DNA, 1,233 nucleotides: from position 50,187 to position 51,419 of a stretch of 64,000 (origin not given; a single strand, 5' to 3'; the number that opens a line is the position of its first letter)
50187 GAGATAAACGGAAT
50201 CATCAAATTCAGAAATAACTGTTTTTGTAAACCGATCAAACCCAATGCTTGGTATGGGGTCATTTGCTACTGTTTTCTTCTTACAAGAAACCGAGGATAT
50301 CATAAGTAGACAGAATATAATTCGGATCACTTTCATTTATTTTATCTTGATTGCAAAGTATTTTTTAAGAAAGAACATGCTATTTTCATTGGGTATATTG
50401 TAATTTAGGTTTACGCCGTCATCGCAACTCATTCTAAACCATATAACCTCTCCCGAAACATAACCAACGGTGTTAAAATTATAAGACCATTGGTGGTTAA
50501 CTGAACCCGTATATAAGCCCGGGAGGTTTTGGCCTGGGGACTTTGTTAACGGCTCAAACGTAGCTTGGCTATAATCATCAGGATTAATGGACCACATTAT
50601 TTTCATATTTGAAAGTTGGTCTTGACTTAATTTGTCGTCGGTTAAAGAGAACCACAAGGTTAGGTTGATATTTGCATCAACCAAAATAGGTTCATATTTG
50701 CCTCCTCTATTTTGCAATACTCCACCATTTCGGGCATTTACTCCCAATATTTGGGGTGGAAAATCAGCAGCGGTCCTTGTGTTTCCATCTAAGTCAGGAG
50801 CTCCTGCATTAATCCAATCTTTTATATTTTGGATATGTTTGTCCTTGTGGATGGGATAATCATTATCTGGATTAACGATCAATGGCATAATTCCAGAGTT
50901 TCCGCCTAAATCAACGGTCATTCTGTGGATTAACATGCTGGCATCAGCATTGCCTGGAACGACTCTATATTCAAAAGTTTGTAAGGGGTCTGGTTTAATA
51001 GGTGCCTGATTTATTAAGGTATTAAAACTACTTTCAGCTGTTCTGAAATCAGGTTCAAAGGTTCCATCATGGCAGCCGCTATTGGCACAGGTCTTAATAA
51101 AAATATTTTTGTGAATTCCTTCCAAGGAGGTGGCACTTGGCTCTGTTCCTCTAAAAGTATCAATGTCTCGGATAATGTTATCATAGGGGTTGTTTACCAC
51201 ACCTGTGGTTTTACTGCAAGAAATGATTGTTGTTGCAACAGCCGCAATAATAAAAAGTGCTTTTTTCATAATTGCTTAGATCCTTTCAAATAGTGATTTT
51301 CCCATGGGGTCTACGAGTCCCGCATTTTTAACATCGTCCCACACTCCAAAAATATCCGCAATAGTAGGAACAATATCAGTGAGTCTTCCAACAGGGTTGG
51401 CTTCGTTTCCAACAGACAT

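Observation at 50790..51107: PSCyt1-like segment with a CX4CH motif in place of the canonical CXXCH haem c site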

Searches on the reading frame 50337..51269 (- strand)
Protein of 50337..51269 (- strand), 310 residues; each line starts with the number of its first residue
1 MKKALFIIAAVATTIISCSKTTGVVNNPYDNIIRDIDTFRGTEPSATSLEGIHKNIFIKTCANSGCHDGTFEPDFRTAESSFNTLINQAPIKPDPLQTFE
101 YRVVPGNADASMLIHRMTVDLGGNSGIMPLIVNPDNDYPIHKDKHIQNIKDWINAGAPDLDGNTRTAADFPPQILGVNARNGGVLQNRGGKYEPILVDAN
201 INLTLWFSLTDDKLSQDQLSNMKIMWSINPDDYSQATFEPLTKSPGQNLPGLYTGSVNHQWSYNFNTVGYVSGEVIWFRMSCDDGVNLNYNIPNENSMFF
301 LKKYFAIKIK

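Call 3: search_protein_families(library=pfam, proteins=[window:50337-51269:-], max_evalue=1)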
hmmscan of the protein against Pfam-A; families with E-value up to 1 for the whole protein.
window:50337-51269:- (310 aa): 0 families

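Call 4: search_protein_families(library=ncbifam, proteins=[window:50337-51269:-], max_evalue=1)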
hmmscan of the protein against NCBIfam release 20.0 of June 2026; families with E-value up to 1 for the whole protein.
window:50337-51269:- (310 aa): 2 families
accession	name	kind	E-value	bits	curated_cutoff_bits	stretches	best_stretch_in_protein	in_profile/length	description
TIGR03806.1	chp_HNE_0200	subfamily_domain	0.0051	16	313.3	1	79-133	243-296/314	SO2930 family diheme c-type cytochrome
NF003400.0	PRK04654.1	equivalog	0.27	11.1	211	1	29-99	92-163/214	sec-independent translocase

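Call 5: find_homologous_proteins(query=window:50337-51269:-, max_evalue=0.001)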
Query window:50337-51269:- (310 aa): 1189 proteins with E <= 0.001 among 1958 candidates; the best 120 are listed.
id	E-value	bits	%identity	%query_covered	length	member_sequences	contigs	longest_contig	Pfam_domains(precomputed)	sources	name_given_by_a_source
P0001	1.9e-207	706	97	100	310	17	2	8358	-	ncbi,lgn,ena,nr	ncbi:MAG: hypothetical protein P8O20_08830 [Bacteroidia bacterium]|nr:hypothetical protein [Bacteroi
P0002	1.7e-136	473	66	99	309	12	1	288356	-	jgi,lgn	jgi:hypothetical protein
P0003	1.8e-129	450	81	75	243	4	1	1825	-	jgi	-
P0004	8.2e-127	441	62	100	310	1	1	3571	-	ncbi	-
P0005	1.6e-111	391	57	100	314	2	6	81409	-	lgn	-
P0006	8.6e-111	388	54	100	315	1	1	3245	-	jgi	jgi:hypothetical protein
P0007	1.1e-109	385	58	100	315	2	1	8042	-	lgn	-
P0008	2.7e-109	383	54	99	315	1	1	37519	-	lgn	-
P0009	3.7e-107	376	58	95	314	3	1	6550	-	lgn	-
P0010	6.9e-107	375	55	99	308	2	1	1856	-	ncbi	-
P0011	3.9e-106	373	53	98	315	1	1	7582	-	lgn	-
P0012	4.8e-106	373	55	95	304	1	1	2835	-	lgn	-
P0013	1.3e-105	371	54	100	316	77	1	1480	-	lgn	-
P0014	2.4e-105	370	53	100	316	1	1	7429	-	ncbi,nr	ncbi:MAG: hypothetical protein IT244_09000 [Bacteroidia bacterium]|nr:hypothetical protein [Bacteroi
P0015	3.7e-105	370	55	100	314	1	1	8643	-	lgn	-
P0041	3.2e-82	294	45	96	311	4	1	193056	-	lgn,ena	-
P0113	1.2e-67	247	41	98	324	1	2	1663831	-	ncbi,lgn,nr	ncbi:MAG: hypothetical protein H6607_06435 [Flavobacteriales bacterium]|nr:hypothetical protein [Fla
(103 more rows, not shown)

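Call 8: search_protein_families(library=pfam, alignment_id=A1, max_evalue=10)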
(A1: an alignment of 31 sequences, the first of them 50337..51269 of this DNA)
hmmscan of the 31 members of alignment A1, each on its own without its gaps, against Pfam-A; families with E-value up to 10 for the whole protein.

A. member 1, window:50337-51269:- (310 aa): 0 families

B. families by the number of members that match (of 31 scanned): 8 families
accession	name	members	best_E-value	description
PF15144.11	DUF4576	1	0.0014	Domain of unknown function (DUF4576)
PF20953.2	Caud_bapl16_3rd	1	0.1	Phage tail base-plate attachment protein C-terminal insertion domain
PF04942.19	CC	1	0.11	CC domain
PF15584.11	Imm72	1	0.13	Immunity protein 72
PF16390.11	DUF4999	1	0.14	Domain of unknown function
PF19197.5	DUF5872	1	0.2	Family of unknown function (DUF5872)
PF09397.16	FtsK_gamma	1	0.23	Ftsk gamma domain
PF08139.17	LPAM_1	1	0.71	Prokaryotic membrane lipoprotein lipid attachment site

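Call 9: search_solved_structures(query=A1, max_evalue=10, show_alignments=3)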
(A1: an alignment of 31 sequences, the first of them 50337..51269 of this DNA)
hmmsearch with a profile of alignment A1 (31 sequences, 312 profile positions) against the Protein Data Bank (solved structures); distinct sequences matched with E-value up to 10: 0.

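Call 17: find_encoding_contigs(protein=P0113, flank=8000, max_places=2)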
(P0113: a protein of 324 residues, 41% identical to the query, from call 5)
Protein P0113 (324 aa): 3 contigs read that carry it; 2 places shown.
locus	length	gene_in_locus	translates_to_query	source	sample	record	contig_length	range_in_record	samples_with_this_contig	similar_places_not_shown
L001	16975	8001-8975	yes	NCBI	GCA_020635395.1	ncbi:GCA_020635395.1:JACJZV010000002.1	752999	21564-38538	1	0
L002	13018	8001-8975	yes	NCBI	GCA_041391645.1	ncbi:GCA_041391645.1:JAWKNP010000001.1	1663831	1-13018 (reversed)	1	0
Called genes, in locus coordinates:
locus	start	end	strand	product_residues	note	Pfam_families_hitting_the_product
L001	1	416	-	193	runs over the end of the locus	PF13580:SIS_2, PF01380:SIS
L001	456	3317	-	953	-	PF00133:tRNA-synt_1, PF09334:tRNA-synt_1g, PF13603:tRNA-synt_1_2, PF08264:Anticodon_1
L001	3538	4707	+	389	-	PF00144:Beta-lactamase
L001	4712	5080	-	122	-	-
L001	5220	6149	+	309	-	-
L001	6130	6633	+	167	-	-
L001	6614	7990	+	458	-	-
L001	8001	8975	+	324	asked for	-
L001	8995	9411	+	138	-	-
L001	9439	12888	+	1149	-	PF00431:CUB, PF13585:CHU_C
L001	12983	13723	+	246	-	PF13620:CarboxypepD_reg (weak), PF13715:CarbopepD_reg_2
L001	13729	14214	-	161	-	PF11848:DUF3368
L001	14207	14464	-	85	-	PF03683:UPF0175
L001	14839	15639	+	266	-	PF13715:CarbopepD_reg_2 (weak)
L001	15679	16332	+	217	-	PF12697:Abhydrolase_6 (weak)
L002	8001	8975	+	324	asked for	-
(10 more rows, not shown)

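Call 18: find_encoding_contigs(protein=P0041, flank=8000, max_places=2)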
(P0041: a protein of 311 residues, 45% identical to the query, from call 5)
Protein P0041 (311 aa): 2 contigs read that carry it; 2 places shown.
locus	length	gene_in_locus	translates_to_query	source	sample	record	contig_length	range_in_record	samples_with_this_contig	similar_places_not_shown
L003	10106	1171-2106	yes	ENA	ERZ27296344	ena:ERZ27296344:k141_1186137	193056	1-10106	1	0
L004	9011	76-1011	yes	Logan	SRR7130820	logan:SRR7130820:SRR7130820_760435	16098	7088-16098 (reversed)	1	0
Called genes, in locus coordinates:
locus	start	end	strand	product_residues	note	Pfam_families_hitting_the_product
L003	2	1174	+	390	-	?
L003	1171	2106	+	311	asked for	-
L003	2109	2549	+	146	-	-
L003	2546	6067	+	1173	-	PF00431:CUB, PF13585:CHU_C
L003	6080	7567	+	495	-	PF05833:NFACT_N, PF05670:NFACT-R_1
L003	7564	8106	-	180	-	PF12867:DinB_2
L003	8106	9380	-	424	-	PF02403:Seryl_tRNA_N, PF00587:tRNA-synt_2b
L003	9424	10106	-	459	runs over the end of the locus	PF01743:PolyA_pol, PF12627:PolyA_pol_RNAbd, PF01966:HD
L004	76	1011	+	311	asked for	-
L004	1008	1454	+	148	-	-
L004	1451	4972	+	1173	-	PF00431:CUB, PF13585:CHU_C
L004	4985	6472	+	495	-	PF05833:NFACT_N, PF05670:NFACT-R_1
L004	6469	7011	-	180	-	PF12867:DinB_2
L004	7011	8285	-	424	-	PF02403:Seryl_tRNA_N, PF00587:tRNA-synt_2b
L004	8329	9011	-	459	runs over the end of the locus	PF01743:PolyA_pol, PF12627:PolyA_pol_RNAbd, PF01966:HD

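Call 20: predict_structure(alignment_id=A2)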
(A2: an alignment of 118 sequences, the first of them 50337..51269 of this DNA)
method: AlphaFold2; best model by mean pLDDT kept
length: 310 residues; sequences in the alignment: 118
mean_pLDDT: 84.1   pTM: 0.63
mean pLDDT of the five models: 84.1, 84.1, 83.3, 82.8, 82.6
residues with pLDDT >= 90: 156; 70-90: 91; 50-70: 54; < 50: 9
segments of 3 or more residues with pLDDT < 50: 31-33, 35-38
pLDDT, mean of each block of 10 residues (from residue 1): 78 65 53 51 87 86 65 84 89 69 89 82 58 69 92 93 82 94 94 95 96 92 96 94 94 88 97 97 94 89 96
secondary structure, 60 per line:
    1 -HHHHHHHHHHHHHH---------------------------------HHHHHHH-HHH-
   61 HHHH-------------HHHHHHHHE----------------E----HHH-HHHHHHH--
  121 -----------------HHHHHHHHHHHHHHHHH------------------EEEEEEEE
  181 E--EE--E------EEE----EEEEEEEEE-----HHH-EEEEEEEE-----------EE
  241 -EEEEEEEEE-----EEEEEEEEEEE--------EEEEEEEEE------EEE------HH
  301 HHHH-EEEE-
elements in order: H2-15 H49-55 H61-64 H78-85 H112-118 H138-154 E173-181 E195-197 E202-210 E220-227 E242-250 E256-266 E275-283 E290-292 H299-304 E306-309

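Call 22: fold_search(model_id=the predicted structure, library=pdb)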
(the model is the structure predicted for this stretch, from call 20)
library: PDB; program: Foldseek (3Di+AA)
matches with E <= 10: 1217; with E <= 0.001: 1
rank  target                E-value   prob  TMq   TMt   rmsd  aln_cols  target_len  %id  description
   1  2ca3_A                8.0e-04  0.97  0.22  0.19   9.7       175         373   14  Sulfite dehydrogenase from Starkeya Novella r55m mutant (released 2007-02-20)
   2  2n80_MODEL_1_B        2.2e-03  0.89  0.22  0.35  12.3       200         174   11  p75NTR DD:RhoGDI (released 2015-12-23)
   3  6i0x_A                2.6e-03  1.00  0.23  0.17   5.5       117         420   13  Porphyromonas gingivalis peptidylarginine deminase (PPAD) mutant G231N/E232T/N235D in complex with Cl-amidine. (released 2019-01-23)
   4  6i0x_B                2.6e-03  1.00  0.24  0.18   6.9       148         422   10  Porphyromonas gingivalis peptidylarginine deminase (PPAD) mutant G231N/E232T/N235D in complex with Cl-amidine. (released 2019-01-23)
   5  5ak7                  4.2e-03  1.00  0.24  0.18   6.8       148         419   10  Structure of wt Porphyromonas gingivalis peptidylarginine deiminase (released 2015-07-22)
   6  8f90_C                5.0e-03  0.93  0.23  0.41  11.3       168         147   13  Intramolecular ester bond-containing repeat domain 2 from Suipraoptans intestinalis adhesin (released 2024-06-19)
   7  2a99                  5.3e-03  0.89  0.22  0.19   9.1       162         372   13  Crystal structure of recombinant chicken sulfite oxidase at resting state (released 2005-08-02)
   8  3hc2                  5.6e-03  0.89  0.22  0.19   9.1       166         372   12  Crystal Structure of chicken sulfite oxidase mutant Tyr 322 Phe (released 2010-06-16)
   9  8dku_A                6.0e-03  0.96  0.21  0.17   9.8       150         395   12  CryoEM structure of the A. aeolicus WzmWzt transporter bound to the native O antigen (released 2022-09-21)
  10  1sox_A                6.0e-03  0.84  0.21  0.16   9.4       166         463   13  SULFITE OXIDASE FROM CHICKEN LIVER (released 1998-04-29)
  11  3hbq                  6.7e-03  0.85  0.22  0.19   9.5       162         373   13  Structure of recombinant Chicken Liver Sulfite Oxidase mutant Cys 185 Ala (released 2010-04-14)
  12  5kwy_C                7.1e-03  0.96  0.23  0.45   9.7       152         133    8  Structure of human NPC1 middle lumenal domain bound to NPC2 (released 2016-08-24)
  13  3r18                  7.5e-03  0.90  0.23  0.19   9.4       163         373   12  Chicken sulfite oxidase double mutant with altered activity and substrate affinity (released 2012-02-08)
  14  8dj2_A                8.5e-03  0.92  0.23  0.42  11.2       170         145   12  Intramolecular ester bond-containing repeat domain from Chlamydia trachomatis adhesin (released 2023-08-02)
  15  6o14_B                1.0e-02  0.99  0.25  0.48   6.6       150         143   10  Crystal structure of the Aquifex aeolicus Wzt Carbohydrate Binding Domain (released 2020-01-15)
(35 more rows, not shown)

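Call 42: find_related_loci(query=A2, collection=genome_contigs, flank=8000)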
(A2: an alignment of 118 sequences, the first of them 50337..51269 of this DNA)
Query A2 (310 aa) in genome_contigs; peptide patterns used: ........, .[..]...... (x = any residue, [..] = any of these).
599 stretches matched a pattern (row limit reached: there are more); 545 encode a relative of the query (tblastn E <= 1e-3); the best 80 are kept; 80 distinct loci.
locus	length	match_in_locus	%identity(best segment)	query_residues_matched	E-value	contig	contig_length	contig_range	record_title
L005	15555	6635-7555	55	6-309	2e-110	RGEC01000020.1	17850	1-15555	MAG: Bacteroidetes bacterium isolate WB6_2B_106 contig_100_19, whole genome shotgun sequence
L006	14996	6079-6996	55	7-309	4e-109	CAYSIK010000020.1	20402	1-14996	MAG TPA_asm: uncultured Flavobacteriaceae bacterium isolate binchicken_co298_54 genome assembly, contig: NODE_4779_lengt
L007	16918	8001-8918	54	7-309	1e-108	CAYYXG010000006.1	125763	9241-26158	MAG TPA_asm: uncultured Flavobacteriaceae bacterium isolate SRP319275_co3_42 genome assembly, contig: NODE_223_length_12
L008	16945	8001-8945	54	1-309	2e-108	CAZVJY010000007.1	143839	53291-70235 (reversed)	MAG TPA_asm: uncultured Flavobacteriaceae bacterium isolate SRP318679_co1_16 genome assembly, contig: NODE_117_length_14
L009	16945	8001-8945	53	1-309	7e-108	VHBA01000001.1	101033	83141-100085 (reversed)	MAG: Sphingomonadales bacterium isolate M_surface_9_m1_271 M_surface_9_m1_271_Ga0194116_10000268, whole genome shotgun s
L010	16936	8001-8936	52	1-309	5e-106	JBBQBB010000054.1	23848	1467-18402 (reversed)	MAG: Bacteroidia bacterium isolate Co_metawrap_1406 Cmw_1406_k141_14251_length_23848_cov_12.9980, whole genome shotgun s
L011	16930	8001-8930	51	1-305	9e-106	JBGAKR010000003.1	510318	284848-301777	MAG: Bacteroidia bacterium isolate MAG_AAO_H125.12 AAOH125-12_opera_contig_54, whole genome shotgun sequence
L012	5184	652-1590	52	1-309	1e-105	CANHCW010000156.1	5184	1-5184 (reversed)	MAG: Flavobacteriales bacterium isolate RE-18aug17-197 genome assembly, contig: RE-18aug17-C32192, whole genome shotgun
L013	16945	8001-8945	51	1-309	4e-105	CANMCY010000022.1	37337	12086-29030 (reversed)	MAG: Flavobacteriales bacterium isolate ZE-Oct18-133 genome assembly, contig: ZE-Oct18-C551, whole genome shotgun sequen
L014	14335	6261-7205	54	1-309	9e-108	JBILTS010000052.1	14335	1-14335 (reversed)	MAG: Bacteroidia bacterium isolate ME2018-07-17_3300044591_group8_bin87 Rohwer_bin1023_scaffold_2603_c1, whole genome sh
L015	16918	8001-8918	54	7-309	1e-106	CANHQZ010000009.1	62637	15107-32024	MAG: Flavobacteriales bacterium isolate RE-26jul17-157 genome assembly, contig: RE-26jul17-C441, whole genome shotgun se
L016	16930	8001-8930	50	3-310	3e-99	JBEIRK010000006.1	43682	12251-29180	MAG: Flavobacteriales bacterium isolate Sample-107-S80-bin-12 Sample_107_S80-bin_12-k141_1470751, whole genome shotgun s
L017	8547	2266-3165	45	12-310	1e-85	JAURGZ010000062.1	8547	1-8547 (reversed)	MAG: Bacteroidota bacterium isolate SFB_649D_100_82 k141_2614121_length_8547_cov_21.1599, whole genome shotgun sequence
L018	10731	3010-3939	45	1-309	1e-83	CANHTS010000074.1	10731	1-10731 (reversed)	MAG: Flavobacteriales bacterium isolate RE-26jul17-241 genome assembly, contig: RE-26jul17-C10613, whole genome shotgun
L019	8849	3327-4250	44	3-309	1e-83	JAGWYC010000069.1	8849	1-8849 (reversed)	MAG: Bacteroidetes bacterium isolate REEB481 contig-150_14307, whole genome shotgun sequence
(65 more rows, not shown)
